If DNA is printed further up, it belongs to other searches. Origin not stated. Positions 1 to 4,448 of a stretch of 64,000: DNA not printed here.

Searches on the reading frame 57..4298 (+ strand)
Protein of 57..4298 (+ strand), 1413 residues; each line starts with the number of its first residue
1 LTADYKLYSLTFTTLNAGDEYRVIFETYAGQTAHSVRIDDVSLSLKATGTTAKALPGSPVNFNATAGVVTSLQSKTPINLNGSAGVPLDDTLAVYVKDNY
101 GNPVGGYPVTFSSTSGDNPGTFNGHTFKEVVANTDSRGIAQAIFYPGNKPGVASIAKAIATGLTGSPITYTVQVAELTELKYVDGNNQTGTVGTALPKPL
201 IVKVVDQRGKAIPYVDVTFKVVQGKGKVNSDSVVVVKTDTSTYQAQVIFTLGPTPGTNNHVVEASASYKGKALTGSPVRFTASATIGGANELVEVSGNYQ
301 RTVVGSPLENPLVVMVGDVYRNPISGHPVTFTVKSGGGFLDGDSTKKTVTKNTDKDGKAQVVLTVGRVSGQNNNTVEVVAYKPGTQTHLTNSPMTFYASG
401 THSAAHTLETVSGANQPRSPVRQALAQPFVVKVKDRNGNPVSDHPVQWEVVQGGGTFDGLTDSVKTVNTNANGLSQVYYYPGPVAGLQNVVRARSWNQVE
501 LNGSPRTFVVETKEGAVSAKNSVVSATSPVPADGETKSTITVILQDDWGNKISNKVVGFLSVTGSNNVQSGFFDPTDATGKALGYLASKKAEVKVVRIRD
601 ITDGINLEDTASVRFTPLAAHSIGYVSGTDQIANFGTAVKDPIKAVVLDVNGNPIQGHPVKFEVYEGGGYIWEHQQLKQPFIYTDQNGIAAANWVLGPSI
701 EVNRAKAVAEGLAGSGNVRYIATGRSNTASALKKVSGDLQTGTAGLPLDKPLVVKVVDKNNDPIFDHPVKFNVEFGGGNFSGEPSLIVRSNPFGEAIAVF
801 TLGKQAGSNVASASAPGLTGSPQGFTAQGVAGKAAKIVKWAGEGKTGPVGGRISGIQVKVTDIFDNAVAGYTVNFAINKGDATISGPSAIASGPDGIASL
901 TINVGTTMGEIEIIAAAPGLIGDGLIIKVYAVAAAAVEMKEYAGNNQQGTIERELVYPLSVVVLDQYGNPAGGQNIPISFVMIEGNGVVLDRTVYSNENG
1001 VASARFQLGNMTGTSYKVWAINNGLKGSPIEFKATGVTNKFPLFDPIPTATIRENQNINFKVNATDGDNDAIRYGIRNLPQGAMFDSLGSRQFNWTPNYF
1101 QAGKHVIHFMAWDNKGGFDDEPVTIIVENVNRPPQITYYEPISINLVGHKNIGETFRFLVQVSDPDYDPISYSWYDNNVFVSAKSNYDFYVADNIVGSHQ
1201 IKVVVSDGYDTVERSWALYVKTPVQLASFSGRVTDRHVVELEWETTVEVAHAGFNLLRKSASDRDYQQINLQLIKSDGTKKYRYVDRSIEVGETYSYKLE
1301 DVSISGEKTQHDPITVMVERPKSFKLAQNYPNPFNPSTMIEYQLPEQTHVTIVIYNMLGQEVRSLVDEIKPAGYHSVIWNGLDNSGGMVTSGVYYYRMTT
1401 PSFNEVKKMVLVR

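Call 69: search_protein_families(library=pfam, proteins=[window:57-4298:+], max_evalue=0.0001)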
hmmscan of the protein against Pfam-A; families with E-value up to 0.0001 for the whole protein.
window:57-4298:+ (1413 aa): 4 families
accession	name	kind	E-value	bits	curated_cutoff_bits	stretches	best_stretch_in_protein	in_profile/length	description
PF02369.22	Big_1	-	2.2e-49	165.9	34.9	3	523-615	4-92/93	Bacterial Ig-like domain (group 1)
PF09134.16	Invasin_D3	-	3.6e-22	79.2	33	1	522-617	6-97/98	Invasin, domain 3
PF17789.7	MG4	-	1.2e-11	45.1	24.7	0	429-477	18-58/95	Macroglobulin domain MG4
PF13860.13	FlgD_ig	-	4.3e-10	39.9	27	1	1340-1400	14-75/79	FlgD Ig-like domain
